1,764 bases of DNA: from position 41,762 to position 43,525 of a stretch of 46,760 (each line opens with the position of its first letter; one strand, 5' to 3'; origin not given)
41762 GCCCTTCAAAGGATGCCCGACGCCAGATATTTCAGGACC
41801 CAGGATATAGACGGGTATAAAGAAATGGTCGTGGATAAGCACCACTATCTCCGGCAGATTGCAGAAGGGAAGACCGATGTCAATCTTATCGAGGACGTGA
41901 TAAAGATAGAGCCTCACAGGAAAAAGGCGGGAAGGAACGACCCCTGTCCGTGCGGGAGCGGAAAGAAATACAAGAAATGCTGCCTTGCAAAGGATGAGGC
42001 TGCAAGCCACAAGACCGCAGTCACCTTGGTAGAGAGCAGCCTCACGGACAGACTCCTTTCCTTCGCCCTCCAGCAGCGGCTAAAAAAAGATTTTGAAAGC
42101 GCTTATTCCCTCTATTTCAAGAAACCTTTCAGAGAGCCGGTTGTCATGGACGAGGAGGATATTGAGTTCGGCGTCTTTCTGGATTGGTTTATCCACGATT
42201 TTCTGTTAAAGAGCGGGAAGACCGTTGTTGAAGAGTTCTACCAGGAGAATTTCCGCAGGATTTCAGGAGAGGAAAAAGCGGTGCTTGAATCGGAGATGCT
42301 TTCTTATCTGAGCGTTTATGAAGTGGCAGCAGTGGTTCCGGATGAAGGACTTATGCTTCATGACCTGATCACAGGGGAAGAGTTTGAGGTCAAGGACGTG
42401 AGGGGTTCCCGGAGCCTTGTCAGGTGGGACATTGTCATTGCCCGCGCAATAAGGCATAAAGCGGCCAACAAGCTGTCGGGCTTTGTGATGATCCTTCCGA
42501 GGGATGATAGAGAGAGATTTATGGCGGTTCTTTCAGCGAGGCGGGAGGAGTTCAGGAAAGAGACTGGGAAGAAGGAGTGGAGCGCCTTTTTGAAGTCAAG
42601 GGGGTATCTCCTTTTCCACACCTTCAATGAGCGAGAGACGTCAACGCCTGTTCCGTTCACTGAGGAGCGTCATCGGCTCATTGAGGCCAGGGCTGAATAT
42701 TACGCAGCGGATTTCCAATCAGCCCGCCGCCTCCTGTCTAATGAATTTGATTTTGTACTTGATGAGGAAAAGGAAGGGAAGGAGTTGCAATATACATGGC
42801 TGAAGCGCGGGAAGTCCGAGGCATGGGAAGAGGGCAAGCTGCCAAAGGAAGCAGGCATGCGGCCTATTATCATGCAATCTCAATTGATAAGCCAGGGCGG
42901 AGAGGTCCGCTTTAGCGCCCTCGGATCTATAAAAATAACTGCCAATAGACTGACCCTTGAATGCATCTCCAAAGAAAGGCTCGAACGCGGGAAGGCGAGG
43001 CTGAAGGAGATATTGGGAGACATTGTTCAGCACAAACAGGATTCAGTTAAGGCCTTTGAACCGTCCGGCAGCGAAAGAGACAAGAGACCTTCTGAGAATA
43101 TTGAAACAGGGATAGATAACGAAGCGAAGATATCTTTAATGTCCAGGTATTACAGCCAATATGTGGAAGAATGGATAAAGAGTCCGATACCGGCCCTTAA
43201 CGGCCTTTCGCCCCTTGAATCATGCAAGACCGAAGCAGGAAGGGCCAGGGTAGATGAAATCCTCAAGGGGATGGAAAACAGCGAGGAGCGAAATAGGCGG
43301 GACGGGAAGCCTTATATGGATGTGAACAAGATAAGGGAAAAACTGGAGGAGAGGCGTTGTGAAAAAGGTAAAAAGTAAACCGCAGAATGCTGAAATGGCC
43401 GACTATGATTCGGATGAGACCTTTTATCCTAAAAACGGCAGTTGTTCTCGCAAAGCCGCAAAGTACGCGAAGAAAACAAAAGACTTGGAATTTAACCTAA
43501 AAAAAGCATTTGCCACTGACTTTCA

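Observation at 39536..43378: Giant orphan protein (HEAT / Zn-ribbon / TPR / SEC-C / unknown / DUF2384-like) immediately downstream of mutS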

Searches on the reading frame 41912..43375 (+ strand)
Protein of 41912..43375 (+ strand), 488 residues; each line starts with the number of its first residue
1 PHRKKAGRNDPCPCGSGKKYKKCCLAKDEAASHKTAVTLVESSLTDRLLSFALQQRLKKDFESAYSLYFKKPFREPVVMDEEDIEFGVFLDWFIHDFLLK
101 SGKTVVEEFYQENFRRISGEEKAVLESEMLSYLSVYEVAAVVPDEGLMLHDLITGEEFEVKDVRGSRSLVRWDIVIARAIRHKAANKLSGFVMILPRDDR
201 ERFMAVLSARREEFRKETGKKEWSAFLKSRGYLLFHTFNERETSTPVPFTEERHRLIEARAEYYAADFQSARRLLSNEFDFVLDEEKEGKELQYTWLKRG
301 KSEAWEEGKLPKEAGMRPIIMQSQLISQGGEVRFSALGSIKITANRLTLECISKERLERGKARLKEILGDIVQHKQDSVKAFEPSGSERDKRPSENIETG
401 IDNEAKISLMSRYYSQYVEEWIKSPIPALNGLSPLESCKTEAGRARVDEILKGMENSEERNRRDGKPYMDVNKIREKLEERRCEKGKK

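Call 11: find_homologous_proteins(query=window:41996-43375:+, max_evalue=0.001)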
Query window:41996-43375:+ (460 aa): 8 proteins with E <= 0.001 among 8000 candidates.
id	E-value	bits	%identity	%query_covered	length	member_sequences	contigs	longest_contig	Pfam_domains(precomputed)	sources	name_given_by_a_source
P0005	7.6e-190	649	64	98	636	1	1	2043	PF13431.13,PF13414.13,PF13428.13,PF09722.16,PF14559.13,PF02810.22,PF00515.35,PF13424.13,PF13432.13,PF13181.13,PF25948.1,PF07719.24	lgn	-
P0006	1.3e-183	629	64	98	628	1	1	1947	PF13414.13,PF02810.22,PF00515.35,PF13428.13,PF25948.1,PF07719.24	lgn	-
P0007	6.2e-40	156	28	95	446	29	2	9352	PF02810.22,PF25948.1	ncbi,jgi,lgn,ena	jgi:hypothetical protein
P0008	6.8e-34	136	25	96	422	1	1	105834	PF25948.1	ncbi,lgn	-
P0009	9.4e-28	115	25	87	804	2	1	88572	PF25948.1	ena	-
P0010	1.1e-23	102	24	87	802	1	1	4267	PF25948.1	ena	-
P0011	2.1e-22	98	26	83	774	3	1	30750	PF25948.1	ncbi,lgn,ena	-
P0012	4.3e-22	97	24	84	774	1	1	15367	PF25948.1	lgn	-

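Call 16: find_encoding_contigs(protein=P0007, flank=6000, max_places=6)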
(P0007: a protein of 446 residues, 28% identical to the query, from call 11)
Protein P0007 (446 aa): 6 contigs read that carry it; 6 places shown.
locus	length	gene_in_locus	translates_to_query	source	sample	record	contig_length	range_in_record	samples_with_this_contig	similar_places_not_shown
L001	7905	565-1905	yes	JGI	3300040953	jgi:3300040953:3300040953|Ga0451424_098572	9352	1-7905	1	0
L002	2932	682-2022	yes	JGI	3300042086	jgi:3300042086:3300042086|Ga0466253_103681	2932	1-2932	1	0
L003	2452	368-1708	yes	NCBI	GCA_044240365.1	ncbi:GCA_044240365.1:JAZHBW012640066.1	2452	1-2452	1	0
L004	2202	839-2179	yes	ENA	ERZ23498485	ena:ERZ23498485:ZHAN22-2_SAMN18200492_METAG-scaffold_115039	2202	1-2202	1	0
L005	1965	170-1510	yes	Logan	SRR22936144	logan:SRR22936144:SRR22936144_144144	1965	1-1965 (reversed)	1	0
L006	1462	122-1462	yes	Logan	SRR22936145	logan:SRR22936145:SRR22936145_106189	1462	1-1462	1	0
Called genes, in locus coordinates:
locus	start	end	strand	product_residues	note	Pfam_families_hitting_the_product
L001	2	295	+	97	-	?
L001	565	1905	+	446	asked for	PF02810:SEC-C, PF25948:DUF7986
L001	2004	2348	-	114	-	PF01909:NTP_transf_2, PF18765:Polbeta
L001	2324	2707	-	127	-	PF05168:HEPN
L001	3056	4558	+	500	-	PF11074:DUF2779, PF13482:RNase_H_2 (weak)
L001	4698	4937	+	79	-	-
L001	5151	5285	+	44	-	-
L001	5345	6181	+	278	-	PF13280:WYL, PF25583:WCX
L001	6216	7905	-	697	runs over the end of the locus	PF09471:Peptidase_M64, PF13620:CarboxypepD_reg, PF22904:NOMO1-like_2nd (faint), PF09430:EMC7_beta-sandw (faint), PF14686:fn3_3 (faint), PF17210:SdrD_B (faint)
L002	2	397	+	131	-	PF10861:DUF2784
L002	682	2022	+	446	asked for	PF02810:SEC-C, PF25948:DUF7986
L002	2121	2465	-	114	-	PF01909:NTP_transf_2, PF18765:Polbeta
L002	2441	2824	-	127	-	PF05168:HEPN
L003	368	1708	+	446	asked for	PF02810:SEC-C, PF25948:DUF7986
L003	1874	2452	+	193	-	?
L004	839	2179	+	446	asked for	PF02810:SEC-C, PF25948:DUF7986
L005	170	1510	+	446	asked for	PF02810:SEC-C, PF25948:DUF7986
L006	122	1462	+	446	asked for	PF02810:SEC-C, PF25948:DUF7986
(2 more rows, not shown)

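Call 17: find_encoding_contigs(protein=P0008, flank=6000, max_places=4)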
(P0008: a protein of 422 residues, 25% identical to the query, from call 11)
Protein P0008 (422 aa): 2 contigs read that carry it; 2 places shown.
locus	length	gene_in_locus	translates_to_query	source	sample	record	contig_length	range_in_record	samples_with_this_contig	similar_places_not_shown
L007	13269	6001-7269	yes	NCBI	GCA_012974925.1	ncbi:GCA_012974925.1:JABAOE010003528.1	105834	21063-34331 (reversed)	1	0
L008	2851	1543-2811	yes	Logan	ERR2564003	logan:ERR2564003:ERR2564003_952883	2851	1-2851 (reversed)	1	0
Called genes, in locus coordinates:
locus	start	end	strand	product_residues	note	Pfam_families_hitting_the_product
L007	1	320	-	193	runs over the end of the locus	PF01725:Ham1p_like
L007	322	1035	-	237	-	PF01138:RNase_PH, PF03725:RNase_PH_C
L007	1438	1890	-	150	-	PF01668:SmpB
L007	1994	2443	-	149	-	PF02580:Tyr_Deacylase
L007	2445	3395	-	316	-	-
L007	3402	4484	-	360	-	PF01168:Ala_racemase_N, PF00842:Ala_racemase_C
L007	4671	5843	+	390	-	PF07690:MFS_1, PF00083:Sugar_tr, PF07690:MFS_1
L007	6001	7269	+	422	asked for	PF25948:DUF7986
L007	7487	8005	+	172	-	-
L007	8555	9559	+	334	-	PF04087:DUF389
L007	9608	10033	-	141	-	-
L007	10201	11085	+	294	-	PF02219:MTHFR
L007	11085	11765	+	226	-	PF01209:Ubie_methyltran, PF13489:Methyltransf_23, PF13847:Methyltransf_31, PF08241:Methyltransf_11, PF08242:Methyltransf_12, PF13649:Methyltransf_25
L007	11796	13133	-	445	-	PF01134:GIDA (faint), PF01266:DAO (faint), PF03486:HI0933_like (faint), PF05834:Lycopene_cycl (faint), PF07992:Pyr_redox_2, PF13450:NAD_binding_8 (faint), PF00070:Pyr_redox, PF22366:NDH2_C, +1 more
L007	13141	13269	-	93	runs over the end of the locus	PF10590:PNP_phzG_C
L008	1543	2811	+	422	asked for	PF25948:DUF7986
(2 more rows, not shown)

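Call 21: search_protein_representatives(protein=window:41912-43375:+)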
Query: 488 residues. Proteins with E-value up to 0.001 (for the whole library): 9780; up to 1e-10: 2149; up to 1e-30: 271. The best 150 are listed.
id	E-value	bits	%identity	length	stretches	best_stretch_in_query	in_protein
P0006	9.7e-205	697.2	65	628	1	1-479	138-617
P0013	1.7e-126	439.2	46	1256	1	3-478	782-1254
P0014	4.7e-115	401.5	42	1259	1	4-478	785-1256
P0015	6.1e-106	371.4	43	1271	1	4-478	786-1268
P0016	9.2e-103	361.0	42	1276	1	4-478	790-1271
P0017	4.6e-101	355.4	38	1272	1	4-478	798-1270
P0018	5.6e-100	351.8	41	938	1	3-478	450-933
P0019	1.1e-99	350.8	41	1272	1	3-478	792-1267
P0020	2.5e-95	336.4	39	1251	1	5-478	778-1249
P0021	2.8e-93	329.7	38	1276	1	1-479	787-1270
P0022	7.0e-92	325.1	40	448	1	42-477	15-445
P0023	6.1e-84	298.9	35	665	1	2-478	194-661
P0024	1.6e-83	297.5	34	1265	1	4-477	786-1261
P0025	2.0e-83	297.2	37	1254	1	3-479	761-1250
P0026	4.4e-81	289.5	38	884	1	3-479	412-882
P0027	4.8e-80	286.0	37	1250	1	3-478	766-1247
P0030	1.1e-70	255.2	35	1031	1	5-478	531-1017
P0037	5.4e-65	236.4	31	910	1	4-479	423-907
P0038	6.5e-63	229.6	32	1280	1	5-474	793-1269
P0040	1.3e-60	222.0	34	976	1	4-478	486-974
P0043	2.1e-57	211.4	33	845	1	5-478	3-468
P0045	1.2e-56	208.9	32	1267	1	3-477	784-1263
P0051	5.3e-56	206.8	28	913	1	5-478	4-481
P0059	5.5e-54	200.1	34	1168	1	5-484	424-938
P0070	5.8e-51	190.2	31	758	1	3-465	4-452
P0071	7.4e-51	189.8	37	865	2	3-204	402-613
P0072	3.5e-50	187.6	33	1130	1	5-479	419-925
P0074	8.6e-50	186.3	32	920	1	5-481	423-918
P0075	9.6e-50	186.2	33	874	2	5-236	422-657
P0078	7.5e-49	183.2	32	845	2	3-275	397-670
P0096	9.4e-47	176.3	34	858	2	6-233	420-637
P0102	1.7e-45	172.1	32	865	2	5-300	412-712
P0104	3.2e-45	171.2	35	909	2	89-478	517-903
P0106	9.1e-45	169.7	33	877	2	330-478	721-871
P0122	4.0e-43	164.3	35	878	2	6-230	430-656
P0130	1.5e-42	162.5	32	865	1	5-478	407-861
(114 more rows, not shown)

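Call 23: find_encoding_contigs(protein=P0013, flank=8000, max_places=3)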
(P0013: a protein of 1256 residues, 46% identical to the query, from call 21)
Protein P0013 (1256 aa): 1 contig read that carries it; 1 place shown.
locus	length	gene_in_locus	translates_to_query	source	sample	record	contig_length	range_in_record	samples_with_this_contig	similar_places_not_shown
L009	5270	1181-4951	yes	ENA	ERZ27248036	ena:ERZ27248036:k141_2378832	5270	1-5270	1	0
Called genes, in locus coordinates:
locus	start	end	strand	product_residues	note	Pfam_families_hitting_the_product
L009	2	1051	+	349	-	?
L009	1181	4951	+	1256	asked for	PF13646:HEAT_2 (weak), PF13414:TPR_11 (weak), PF02810:SEC-C, PF25948:DUF7986, PF09722:Xre_MbcA_ParS_C (weak)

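Call 24: find_encoding_contigs(protein=P0015, flank=8000, max_places=3)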
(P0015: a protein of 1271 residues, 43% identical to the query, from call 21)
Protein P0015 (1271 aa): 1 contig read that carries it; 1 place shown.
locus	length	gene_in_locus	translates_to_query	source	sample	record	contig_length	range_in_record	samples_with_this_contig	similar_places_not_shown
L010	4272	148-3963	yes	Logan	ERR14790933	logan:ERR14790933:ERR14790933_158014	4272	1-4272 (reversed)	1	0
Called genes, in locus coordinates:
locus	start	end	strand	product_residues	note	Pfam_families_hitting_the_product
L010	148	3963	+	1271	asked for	PF25948:DUF7986 (faint), PF13432:TPR_16 (faint), PF13424:TPR_12 (faint), PF07719:TPR_2 (faint), PF13428:TPR_14 (faint), PF14559:TPR_19 (faint), PF02810:SEC-C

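Call 26: find_encoding_contigs(protein=P0014, flank=8000, max_places=3)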
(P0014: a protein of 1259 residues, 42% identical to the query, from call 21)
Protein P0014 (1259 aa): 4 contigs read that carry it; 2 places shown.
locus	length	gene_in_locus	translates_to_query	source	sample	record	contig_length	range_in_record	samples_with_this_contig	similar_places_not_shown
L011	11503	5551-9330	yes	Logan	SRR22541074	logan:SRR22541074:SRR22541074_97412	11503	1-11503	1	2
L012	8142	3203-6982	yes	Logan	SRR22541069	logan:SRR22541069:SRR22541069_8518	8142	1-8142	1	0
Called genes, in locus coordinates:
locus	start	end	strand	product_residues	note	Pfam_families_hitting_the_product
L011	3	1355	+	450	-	?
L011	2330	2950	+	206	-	-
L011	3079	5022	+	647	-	-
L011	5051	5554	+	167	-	PF01668:SmpB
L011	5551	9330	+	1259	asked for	PF13646:HEAT_2 (faint), PF02810:SEC-C, PF25948:DUF7986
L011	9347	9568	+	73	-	-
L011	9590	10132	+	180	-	-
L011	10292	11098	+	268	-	PF01738:DLH, PF12146:Hydrolase_4 (faint), PF00326:Peptidase_S9 (faint), PF08840:BAAT_C (weak)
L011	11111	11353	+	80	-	PF04359:DUF493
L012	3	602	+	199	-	?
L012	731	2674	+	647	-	-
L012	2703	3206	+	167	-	PF01668:SmpB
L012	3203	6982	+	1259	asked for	PF13646:HEAT_2 (faint), PF02810:SEC-C, PF25948:DUF7986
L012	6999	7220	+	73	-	-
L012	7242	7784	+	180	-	-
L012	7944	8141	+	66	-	?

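Call 27: find_encoding_contigs(protein=P0016, flank=8000, max_places=3)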
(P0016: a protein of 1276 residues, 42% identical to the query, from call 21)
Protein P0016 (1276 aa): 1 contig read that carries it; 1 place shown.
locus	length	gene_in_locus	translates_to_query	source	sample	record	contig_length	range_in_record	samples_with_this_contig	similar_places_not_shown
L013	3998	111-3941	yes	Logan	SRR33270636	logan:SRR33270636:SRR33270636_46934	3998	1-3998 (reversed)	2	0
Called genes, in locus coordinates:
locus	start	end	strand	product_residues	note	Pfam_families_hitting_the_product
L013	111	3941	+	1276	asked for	PF13646:HEAT_2 (faint), PF13181:TPR_8 (faint), PF02810:SEC-C, PF25948:DUF7986, PF09722:Xre_MbcA_ParS_C (weak)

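Call 38: search_protein_families(library=pfam, proteins=[P0018, P0026, P0037, P0040, P0030, P0059, P0072, P0043, P0051, P0070], max_evalue=0.001)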
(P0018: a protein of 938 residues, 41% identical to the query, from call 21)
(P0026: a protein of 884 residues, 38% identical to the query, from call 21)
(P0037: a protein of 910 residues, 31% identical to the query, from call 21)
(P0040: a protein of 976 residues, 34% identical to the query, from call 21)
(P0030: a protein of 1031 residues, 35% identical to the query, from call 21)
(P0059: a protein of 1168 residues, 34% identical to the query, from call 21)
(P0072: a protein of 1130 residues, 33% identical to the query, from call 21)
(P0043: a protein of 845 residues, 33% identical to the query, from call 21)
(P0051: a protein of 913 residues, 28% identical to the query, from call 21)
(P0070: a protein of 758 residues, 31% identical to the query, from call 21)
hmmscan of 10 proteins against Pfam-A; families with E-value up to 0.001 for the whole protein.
P0018 (938 aa): 7 families
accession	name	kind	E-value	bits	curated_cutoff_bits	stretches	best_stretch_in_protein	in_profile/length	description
PF02810.21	SEC-C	-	1.7e-09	37.8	20.4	1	455-472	1-18/19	SEC-C motif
PF13646.12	HEAT_2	-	1.5e-07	32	27.7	1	38-107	8-78/88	HEAT repeats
PF13424.12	TPR_12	-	5.5e-05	23.7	30.1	0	320-364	30-75/77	Tetratricopeptide repeat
PF09722.15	Xre_MbcA_ParS_C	-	0.00012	22.4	24.5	1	874-910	13-49/51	Antitoxin Xre/MbcA/ParS C-terminal toxin-binding domain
PF13432.12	TPR_16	-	0.00024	21.9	32.7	0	352-395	15-58/65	Tetratricopeptide repeat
PF14559.12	TPR_19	-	0.00025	21.7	25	0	352-393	9-50/68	Tetratricopeptide repeat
PF13181.12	TPR_8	-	0.00055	20.3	25.7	0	335-365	2-32/34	Tetratricopeptide repeat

P0026 (884 aa): 10 families
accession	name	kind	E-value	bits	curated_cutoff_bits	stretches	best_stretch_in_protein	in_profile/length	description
PF02810.21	SEC-C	-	2e-09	37.6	20.4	1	417-434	1-18/19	SEC-C motif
PF07719.23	TPR_2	-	9.5e-09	35.2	27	1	310-336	6-32/34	Tetratricopeptide repeat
PF00515.34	TPR_1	-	6.7e-07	29.3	27.8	1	312-336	8-32/34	Tetratricopeptide repeat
PF13432.12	TPR_16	-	3.3e-06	27.9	32.7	1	313-372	5-64/65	Tetratricopeptide repeat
PF13181.12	TPR_8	-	1.1e-05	25.6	25.7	0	311-336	7-32/34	Tetratricopeptide repeat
PF13414.12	TPR_11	-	1.8e-05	24.8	26.8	1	313-349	2-38/42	TPR repeat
PF13428.12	TPR_14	-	0.00028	21.7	23.5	1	306-346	2-42/44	Tetratricopeptide repeat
PF14559.12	TPR_19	-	0.00031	21.5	25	0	288-346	8-66/68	Tetratricopeptide repeat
PF09722.15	Xre_MbcA_ParS_C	-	0.00034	21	24.5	0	820-858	11-49/51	Antitoxin Xre/MbcA/ParS C-terminal toxin-binding domain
PF13646.12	HEAT_2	-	0.00059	20.5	27.7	1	8-75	7-74/88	HEAT repeats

P0037 (910 aa): 14 families
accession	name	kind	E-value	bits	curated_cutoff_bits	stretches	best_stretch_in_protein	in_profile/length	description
PF02810.21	SEC-C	-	7e-10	39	20.4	1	427-445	1-19/19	SEC-C motif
PF14559.12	TPR_19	-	1.4e-07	32.1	25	0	318-375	9-66/68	Tetratricopeptide repeat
PF05066.19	HARE-HTH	-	5.5e-06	27.1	25.9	1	1-64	1-71/71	HB1, ASXL, restriction endonuclease HTH domain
PF13432.12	TPR_16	-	6.7e-06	26.9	32.7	0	372-406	1-35/65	Tetratricopeptide repeat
PF25064.1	ARM_TT21_5th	-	6.9e-06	26.8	27.8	1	319-394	20-98/117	TT21 fifth ARM repeats domain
PF13428.12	TPR_14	-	1.5e-05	25.6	23.5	0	375-406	8-39/44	Tetratricopeptide repeat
PF07719.23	TPR_2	-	2e-05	24.8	27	1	375-401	8-34/34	Tetratricopeptide repeat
PF09722.15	Xre_MbcA_ParS_C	-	4.5e-05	23.8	24.5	1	847-879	13-45/51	Antitoxin Xre/MbcA/ParS C-terminal toxin-binding domain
PF23914.1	TPR_CcmH_CycH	-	6.5e-05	23.3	42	0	318-366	105-153/158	Cytochrome c-type biogenesis protein H TPR domain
PF13414.12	TPR_11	-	0.00023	21.2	26.8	0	380-407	6-33/42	TPR repeat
PF00515.34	TPR_1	-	0.0003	20.9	27.8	0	375-401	8-34/34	Tetratricopeptide repeat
PF24575.1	TPR_Slam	-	0.00047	21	35.2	0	365-404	44-83/104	Surface lipoprotein assembly modifier, N-terminal TPR repeats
PF13429.12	TPR_15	-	0.00078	19.4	26.2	0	320-401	166-247/280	Tetratricopeptide repeat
PF13431.12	TPR_17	-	0.0009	19.8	24.4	0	322-354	1-33/34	Tetratricopeptide repeat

P0040 (976 aa): 8 families
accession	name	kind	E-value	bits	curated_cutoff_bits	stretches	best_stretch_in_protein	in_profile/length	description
PF13646.12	HEAT_2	-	4.3e-10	40.2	27.7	1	10-58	38-87/88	HEAT repeats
PF02810.21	SEC-C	-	2.3e-08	34.2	20.4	1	490-507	1-18/19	SEC-C motif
PF07719.23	TPR_2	-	1.4e-05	25.3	27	0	386-416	3-33/34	Tetratricopeptide repeat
PF13431.12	TPR_17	-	1.9e-05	25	24.4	0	372-404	1-33/34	Tetratricopeptide repeat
PF13181.12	TPR_8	-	2e-05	24.9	25.7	0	386-415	3-32/34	Tetratricopeptide repeat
PF13414.12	TPR_11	-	7.9e-05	22.7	26.8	1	391-432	1-42/42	TPR repeat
PF09722.15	Xre_MbcA_ParS_C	-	0.00011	22.5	24.5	1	913-951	11-49/51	Antitoxin Xre/MbcA/ParS C-terminal toxin-binding domain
PF02985.28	HEAT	-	0.00038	20.9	23.5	0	10-32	7-29/31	HEAT repeat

P0030 (1031 aa): 2 families
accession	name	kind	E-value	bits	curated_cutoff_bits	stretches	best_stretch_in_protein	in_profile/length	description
PF02810.21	SEC-C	-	8.7e-10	38.7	20.4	1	534-551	1-18/19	SEC-C motif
PF09722.15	Xre_MbcA_ParS_C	-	4.5e-07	30.2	24.5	1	958-989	14-45/51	Antitoxin Xre/MbcA/ParS C-terminal toxin-binding domain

P0059 (1168 aa): 1 family
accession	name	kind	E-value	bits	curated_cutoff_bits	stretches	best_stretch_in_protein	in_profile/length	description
PF02810.21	SEC-C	-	1.5e-09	38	20.4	1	427-445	1-19/19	SEC-C motif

P0072 (1130 aa): 1 family
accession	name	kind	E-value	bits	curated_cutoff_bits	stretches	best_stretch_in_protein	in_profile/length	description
PF02810.21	SEC-C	-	2.7e-09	37.1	20.4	1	422-440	1-19/19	SEC-C motif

P0043 (845 aa): 2 families
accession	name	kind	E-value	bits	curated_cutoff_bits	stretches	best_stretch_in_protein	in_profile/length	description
PF02810.21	SEC-C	-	1.4e-10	41.3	20.4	1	6-23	1-18/19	SEC-C motif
PF09722.15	Xre_MbcA_ParS_C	-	0.00031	21.1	24.5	1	406-442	11-46/51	Antitoxin Xre/MbcA/ParS C-terminal toxin-binding domain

P0051 (913 aa): 2 families
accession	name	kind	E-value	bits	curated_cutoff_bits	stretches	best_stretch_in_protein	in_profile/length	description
PF02810.21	SEC-C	-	4.5e-09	36.4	20.4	1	7-23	1-17/19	SEC-C motif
PF09722.15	Xre_MbcA_ParS_C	-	2.1e-06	28.1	24.5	1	422-454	13-45/51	Antitoxin Xre/MbcA/ParS C-terminal toxin-binding domain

P0070 (758 aa): 1 family
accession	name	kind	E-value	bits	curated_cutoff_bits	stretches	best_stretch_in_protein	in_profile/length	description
PF02810.21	SEC-C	-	9.9e-11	41.7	20.4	1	9-27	1-19/19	SEC-C motif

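Call 41: search_solved_structures(query=A4, max_evalue=1, show_alignments=2)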
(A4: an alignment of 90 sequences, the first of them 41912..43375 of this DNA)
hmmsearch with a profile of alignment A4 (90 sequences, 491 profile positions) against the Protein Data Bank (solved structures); distinct sequences matched with E-value up to 1: 13.
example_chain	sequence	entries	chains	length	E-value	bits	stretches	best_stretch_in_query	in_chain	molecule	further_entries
1sx0_A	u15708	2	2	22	3e-08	36.1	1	4-23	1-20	SecA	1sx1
1ozb_I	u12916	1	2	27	3.2e-08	36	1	5-26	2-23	Preprotein translocase secA subunit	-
9l6b_C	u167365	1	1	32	6.4e-08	35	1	4-24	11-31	UPF0225 protein YchJ -C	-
1tm6_A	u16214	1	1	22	1.4e-07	33.9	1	6-24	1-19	Preprotein translocase secA subunit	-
1tf2_A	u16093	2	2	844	0.00016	23.8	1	4-25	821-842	Preprotein translocase secA subunit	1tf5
3iqy_A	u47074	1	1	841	0.00017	23.7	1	4-25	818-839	Protein translocase subunit secA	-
6gw6_B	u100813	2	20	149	0.00037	22.6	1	406-455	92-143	Xre antitoxin | XRE anti-toxin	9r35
6d0h_B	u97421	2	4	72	0.014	17.4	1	419-456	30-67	ParS: COG5642 (DUF2384) antitoxin | ParS: COG5642 (DUF2384) antitoxin fragment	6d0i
2i9w_A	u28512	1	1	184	0.037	16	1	4-23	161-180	Hypothetical protein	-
2jq5_A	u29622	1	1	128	0.084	14.8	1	10-52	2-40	SEC-C motif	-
9l6b_A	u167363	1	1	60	0.34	12.8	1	9-41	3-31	UPF0225 protein YchJ -A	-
5e6g_A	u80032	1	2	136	0.45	12.4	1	431-467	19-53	De novo designed protein CA01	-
5lef_C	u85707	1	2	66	0.5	12.3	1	352-395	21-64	Kinesin-like protein KIF20A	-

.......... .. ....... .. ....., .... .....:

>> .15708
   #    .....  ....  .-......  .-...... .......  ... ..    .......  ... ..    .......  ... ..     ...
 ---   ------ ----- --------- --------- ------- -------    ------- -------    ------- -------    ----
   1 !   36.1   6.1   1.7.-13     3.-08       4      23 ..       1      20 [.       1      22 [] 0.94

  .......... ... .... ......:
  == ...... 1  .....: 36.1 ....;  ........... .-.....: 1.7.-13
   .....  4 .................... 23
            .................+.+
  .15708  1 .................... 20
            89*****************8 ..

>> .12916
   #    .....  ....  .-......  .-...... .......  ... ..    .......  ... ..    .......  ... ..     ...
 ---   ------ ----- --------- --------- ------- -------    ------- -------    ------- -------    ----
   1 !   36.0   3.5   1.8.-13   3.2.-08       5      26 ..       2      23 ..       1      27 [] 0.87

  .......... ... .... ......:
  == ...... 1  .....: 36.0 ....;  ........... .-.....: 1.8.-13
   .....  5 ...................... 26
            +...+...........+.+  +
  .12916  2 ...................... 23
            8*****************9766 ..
